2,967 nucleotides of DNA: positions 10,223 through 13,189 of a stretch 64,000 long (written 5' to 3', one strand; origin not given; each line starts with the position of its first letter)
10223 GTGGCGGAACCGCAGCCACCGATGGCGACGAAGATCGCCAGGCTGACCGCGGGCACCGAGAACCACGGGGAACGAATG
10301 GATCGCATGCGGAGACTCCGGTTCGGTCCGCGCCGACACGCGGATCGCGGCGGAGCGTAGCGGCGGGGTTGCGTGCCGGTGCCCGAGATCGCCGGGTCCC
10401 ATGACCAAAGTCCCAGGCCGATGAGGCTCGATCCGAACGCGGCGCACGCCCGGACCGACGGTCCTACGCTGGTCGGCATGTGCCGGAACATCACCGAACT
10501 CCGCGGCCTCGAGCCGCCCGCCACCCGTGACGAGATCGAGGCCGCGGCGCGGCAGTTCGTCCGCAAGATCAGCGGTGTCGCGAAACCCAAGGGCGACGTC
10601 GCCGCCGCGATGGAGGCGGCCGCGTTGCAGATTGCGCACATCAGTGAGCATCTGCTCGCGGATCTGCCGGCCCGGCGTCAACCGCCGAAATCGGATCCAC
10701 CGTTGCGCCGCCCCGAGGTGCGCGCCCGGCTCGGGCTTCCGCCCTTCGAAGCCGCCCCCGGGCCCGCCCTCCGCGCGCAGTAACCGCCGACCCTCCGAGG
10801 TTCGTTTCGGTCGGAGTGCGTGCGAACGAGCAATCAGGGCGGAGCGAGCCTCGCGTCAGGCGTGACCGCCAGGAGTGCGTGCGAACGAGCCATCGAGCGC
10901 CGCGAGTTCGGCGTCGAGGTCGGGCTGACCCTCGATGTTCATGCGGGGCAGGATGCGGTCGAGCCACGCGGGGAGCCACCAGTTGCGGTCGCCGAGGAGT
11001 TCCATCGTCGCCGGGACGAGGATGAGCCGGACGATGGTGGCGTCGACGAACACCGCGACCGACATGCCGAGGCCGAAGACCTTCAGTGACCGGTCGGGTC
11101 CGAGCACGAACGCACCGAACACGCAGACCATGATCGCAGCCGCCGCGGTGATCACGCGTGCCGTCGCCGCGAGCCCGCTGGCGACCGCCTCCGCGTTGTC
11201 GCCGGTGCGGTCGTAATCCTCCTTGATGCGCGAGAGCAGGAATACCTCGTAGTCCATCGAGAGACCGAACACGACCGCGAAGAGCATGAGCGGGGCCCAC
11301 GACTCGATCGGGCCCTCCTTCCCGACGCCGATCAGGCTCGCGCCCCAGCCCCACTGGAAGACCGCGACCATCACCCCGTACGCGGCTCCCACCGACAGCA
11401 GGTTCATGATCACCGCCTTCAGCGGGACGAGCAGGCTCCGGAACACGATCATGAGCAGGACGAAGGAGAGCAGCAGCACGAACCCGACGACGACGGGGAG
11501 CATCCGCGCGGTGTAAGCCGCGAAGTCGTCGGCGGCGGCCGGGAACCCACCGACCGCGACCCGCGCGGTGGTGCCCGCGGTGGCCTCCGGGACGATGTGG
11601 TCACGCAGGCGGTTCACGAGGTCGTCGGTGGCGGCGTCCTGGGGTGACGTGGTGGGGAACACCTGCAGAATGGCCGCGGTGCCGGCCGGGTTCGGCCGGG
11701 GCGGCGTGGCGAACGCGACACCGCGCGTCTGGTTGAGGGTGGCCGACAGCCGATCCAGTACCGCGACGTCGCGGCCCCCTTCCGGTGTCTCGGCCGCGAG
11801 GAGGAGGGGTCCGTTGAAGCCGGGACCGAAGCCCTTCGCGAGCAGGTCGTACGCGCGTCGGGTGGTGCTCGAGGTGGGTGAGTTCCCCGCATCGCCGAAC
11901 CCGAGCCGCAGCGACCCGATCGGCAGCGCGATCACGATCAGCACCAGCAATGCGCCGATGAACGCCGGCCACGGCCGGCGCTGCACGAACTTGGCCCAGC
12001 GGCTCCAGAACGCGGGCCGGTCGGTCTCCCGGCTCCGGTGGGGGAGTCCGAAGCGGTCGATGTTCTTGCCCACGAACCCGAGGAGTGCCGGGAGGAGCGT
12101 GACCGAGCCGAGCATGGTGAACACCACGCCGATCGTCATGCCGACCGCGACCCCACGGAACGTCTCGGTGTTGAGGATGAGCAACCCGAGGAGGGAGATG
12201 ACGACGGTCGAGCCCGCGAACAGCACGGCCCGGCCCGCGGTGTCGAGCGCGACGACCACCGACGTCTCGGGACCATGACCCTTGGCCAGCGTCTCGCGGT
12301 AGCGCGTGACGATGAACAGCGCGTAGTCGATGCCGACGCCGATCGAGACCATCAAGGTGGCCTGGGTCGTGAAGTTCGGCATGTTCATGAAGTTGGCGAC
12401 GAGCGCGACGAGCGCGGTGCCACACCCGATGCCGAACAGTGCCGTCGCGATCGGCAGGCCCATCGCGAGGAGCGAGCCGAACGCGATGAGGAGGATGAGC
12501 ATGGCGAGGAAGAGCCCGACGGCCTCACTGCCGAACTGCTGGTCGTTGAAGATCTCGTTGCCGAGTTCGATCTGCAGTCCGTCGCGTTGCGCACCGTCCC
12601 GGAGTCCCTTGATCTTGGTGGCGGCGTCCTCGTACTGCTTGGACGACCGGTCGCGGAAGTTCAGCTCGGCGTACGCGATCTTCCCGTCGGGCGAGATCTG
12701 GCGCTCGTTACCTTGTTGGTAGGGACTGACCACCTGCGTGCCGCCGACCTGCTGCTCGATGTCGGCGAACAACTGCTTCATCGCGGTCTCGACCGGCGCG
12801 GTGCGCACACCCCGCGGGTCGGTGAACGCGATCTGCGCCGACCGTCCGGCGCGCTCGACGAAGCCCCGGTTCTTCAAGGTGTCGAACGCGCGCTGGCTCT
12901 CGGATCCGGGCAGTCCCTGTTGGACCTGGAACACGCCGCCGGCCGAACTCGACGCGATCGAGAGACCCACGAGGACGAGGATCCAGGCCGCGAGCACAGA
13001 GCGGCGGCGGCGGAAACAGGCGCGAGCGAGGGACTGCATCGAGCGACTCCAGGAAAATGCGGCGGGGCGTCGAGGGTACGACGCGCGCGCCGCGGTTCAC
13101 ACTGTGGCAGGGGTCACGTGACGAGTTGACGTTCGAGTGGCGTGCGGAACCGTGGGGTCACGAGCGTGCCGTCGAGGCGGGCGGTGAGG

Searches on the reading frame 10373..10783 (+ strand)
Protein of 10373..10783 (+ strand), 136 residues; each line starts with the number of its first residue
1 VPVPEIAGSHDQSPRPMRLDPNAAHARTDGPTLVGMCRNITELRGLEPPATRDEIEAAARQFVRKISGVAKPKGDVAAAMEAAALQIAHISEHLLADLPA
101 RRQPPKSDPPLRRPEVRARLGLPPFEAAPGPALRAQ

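Call 19: search_protein_families(library=pfam, proteins=[window:10373-10783:+])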
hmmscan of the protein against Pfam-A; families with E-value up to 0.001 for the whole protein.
window:10373-10783:+ (136 aa): 1 family
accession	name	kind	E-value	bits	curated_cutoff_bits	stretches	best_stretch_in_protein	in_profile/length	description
PF10041.14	DUF2277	-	2e-29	102.2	25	1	36-119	1-78/78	Uncharacterized conserved protein (DUF2277)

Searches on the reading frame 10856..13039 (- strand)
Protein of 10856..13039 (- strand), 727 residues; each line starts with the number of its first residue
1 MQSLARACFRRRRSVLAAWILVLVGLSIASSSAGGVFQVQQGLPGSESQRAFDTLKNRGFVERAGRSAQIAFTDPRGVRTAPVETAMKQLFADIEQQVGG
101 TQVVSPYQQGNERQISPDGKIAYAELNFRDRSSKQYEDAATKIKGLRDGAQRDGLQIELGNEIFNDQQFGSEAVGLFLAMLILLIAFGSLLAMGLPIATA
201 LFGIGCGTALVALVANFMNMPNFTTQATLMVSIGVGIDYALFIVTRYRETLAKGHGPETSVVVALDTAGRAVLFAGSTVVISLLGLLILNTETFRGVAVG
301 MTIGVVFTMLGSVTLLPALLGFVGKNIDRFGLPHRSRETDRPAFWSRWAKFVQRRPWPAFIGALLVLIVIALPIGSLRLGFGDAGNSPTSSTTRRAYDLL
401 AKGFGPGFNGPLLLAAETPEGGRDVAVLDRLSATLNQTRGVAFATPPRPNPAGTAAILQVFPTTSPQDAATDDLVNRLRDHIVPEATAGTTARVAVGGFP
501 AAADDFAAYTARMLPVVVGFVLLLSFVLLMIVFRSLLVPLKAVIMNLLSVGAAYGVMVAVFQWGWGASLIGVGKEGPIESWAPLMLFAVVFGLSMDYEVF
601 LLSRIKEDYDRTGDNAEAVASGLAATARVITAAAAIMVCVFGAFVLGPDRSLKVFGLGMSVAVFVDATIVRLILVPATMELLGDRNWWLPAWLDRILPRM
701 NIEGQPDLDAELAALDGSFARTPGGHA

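Call 19: search_protein_families(library=pfam, proteins=[window:10856-13039:-])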
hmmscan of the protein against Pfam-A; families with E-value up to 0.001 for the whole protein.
window:10856-13039:- (727 aa): 2 families
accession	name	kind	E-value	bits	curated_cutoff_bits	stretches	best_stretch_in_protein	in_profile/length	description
PF03176.21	MMPL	-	3.7e-88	296.1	20.5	2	45-358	6-332/333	MMPL family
PF02355.23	SecD_SecF_C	-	0.0001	22.2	20.5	0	173-320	38-183/189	Protein export membrane protein SecD/SecF, C-terminal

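Call 20: find_homologous_proteins(query=window:10856-13039:-)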
Query window:10856-13039:- (727 aa): 7999 proteins with E <= 0.001 among 8000 candidates; the best 120 are listed.
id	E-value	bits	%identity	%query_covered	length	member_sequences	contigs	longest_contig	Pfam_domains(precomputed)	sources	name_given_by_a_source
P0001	0.0e+0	1589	100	100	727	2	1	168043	PF03176.22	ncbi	-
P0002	0.0e+0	1375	88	98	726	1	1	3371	PF03176.22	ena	-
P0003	0.0e+0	1346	85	98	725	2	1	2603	PF03176.22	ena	-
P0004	0.0e+0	1294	83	98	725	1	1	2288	PF03176.22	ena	-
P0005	0.0e+0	1254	79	99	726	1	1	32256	PF03176.22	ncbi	-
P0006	0.0e+0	1252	79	99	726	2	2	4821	PF03176.22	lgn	-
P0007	0.0e+0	1246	79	98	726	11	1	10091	PF03176.22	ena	-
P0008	0.0e+0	1245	79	99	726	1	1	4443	PF03176.22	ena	-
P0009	0.0e+0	1243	79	99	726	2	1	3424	PF03176.22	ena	-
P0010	0.0e+0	1241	78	99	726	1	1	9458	PF03176.22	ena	-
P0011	0.0e+0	1238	79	98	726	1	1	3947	PF03176.22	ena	-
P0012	0.0e+0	1201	76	98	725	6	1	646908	PF03176.22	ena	-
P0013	0.0e+0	1196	76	99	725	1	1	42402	PF03176.22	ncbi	-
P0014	0.0e+0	1194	76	98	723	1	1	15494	PF03176.22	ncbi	-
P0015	0.0e+0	1187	76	99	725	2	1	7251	PF03176.22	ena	-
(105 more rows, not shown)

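Call 21: find_encoding_contigs(protein=P0001, flank=10000, max_places=3)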
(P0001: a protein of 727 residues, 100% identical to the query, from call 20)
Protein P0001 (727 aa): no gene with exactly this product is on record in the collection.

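Call 22: find_encoding_contigs(protein=P0005, flank=10000, max_places=3)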
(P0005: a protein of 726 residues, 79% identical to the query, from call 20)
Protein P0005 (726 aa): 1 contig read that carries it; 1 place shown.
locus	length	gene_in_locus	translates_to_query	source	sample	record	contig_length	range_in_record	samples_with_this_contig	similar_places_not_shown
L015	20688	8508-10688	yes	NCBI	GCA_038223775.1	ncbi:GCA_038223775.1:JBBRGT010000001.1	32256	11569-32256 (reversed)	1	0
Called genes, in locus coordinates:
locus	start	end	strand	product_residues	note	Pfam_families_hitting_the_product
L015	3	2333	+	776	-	?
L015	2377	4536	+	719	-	PF13185:GAF_2 (faint), PF07730:HisKA_3, PF02518:HATPase_c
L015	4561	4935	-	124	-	PF00072:Response_reg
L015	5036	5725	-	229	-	PF00072:Response_reg, PF00196:GerE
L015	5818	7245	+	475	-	PF01946:Thi4 (faint), PF12831:FAD_oxidored (weak), PF13450:NAD_binding_8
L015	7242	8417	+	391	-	PF06224:AlkZ-like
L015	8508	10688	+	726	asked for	PF03176:MMPL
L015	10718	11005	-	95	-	PF10041:DUF2277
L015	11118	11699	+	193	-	-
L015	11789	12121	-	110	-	PF00543:P-II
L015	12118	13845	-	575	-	PF00909:Ammonium_transp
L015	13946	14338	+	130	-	PF00583:Acetyltransf_1 (weak), PF14542:Acetyltransf_CG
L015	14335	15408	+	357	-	PF01113:DapB_N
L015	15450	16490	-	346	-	PF16701:Ad_Cy_reg (weak), PF00211:Guanylate_cyc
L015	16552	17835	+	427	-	-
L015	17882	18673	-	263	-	PF11716:MDMPI_N, PF12867:DinB_2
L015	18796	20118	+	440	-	PF02771:Acyl-CoA_dh_N, PF08028:Acyl-CoA_dh_2 (faint), PF02770:Acyl-CoA_dh_M, PF00441:Acyl-CoA_dh_1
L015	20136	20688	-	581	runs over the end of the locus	-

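Call 23: find_encoding_contigs(protein=P0012, flank=10000, max_places=3)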
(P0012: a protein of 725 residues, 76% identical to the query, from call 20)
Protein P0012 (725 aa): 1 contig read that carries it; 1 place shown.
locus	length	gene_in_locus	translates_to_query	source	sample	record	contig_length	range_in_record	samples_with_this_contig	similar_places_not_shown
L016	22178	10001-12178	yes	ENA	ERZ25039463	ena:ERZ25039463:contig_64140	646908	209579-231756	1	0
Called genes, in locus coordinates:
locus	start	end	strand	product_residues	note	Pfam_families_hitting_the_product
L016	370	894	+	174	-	PF00211:Guanylate_cyc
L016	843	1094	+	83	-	-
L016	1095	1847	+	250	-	PF00005:ABC_tran, PF02463:SMC_N (faint), PF13304:AAA_21 (faint)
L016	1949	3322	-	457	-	-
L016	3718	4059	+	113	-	PF02518:HATPase_c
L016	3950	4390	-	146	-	PF00072:Response_reg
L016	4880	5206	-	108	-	PF00072:Response_reg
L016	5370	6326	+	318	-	-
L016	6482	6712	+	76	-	-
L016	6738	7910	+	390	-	PF06224:AlkZ-like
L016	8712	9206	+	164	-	PF02720:DUF222 (weak)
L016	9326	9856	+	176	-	-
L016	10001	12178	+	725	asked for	PF03176:MMPL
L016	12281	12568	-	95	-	PF10041:DUF2277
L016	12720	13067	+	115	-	PF14542:Acetyltransf_CG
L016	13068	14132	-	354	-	PF00211:Guanylate_cyc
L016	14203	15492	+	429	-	-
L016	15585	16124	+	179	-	PF00106:adh_short, PF08659:KR (weak), PF13561:adh_short_C2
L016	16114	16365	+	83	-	PF13561:adh_short_C2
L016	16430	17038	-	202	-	PF05724:TPMT, PF13489:Methyltransf_23, PF03848:TehB (weak), PF05175:MTS, PF08241:Methyltransf_11, PF08242:Methyltransf_12, PF13649:Methyltransf_25, PF13847:Methyltransf_31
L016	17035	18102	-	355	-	PF12852:Cupin_6, PF00165:HTH_AraC (weak), PF12833:HTH_18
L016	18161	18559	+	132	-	PF00903:Glyoxalase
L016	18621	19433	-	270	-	PF11716:MDMPI_N, PF12867:DinB_2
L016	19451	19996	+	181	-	PF13671:AAA_33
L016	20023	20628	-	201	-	PF00067:p450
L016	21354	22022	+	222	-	PF00440:TetR_N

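Call 35: find_encoding_contigs(protein=P0002, flank=10000, max_places=3)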
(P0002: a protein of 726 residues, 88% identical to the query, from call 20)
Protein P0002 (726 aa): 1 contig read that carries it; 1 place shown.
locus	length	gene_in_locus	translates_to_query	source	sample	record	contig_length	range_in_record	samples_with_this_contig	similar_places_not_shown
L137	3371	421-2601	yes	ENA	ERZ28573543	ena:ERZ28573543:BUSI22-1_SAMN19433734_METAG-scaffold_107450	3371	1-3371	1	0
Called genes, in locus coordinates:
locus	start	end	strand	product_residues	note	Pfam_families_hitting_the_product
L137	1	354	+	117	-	?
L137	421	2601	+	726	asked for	PF03176:MMPL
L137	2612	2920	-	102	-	PF10041:DUF2277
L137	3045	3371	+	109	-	?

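Call 98: search_protein_families(library=pfam, proteins=[L015:18796-20118:+], max_evalue=0.01)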
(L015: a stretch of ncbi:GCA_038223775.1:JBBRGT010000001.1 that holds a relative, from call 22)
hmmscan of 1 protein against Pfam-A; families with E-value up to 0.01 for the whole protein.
L015:18796-20118:+ (440 aa): 4 families
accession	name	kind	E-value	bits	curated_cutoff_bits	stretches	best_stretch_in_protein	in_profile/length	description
PF00441.29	Acyl-CoA_dh_1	-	1.2e-29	103.8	22.4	2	228-311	1-84/150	Acyl-CoA dehydrogenase, C-terminal domain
PF02771.21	Acyl-CoA_dh_N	-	1.4e-28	100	22.9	1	7-116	2-112/113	Acyl-CoA dehydrogenase, N-terminal domain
PF02770.24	Acyl-CoA_dh_M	-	1.1e-17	64.4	33.3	1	121-198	2-78/97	Acyl-CoA dehydrogenase, middle domain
PF08028.16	Acyl-CoA_dh_2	-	2.3e-05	25.1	22.7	1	243-313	1-76/134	Acyl-CoA dehydrogenase, C-terminal domain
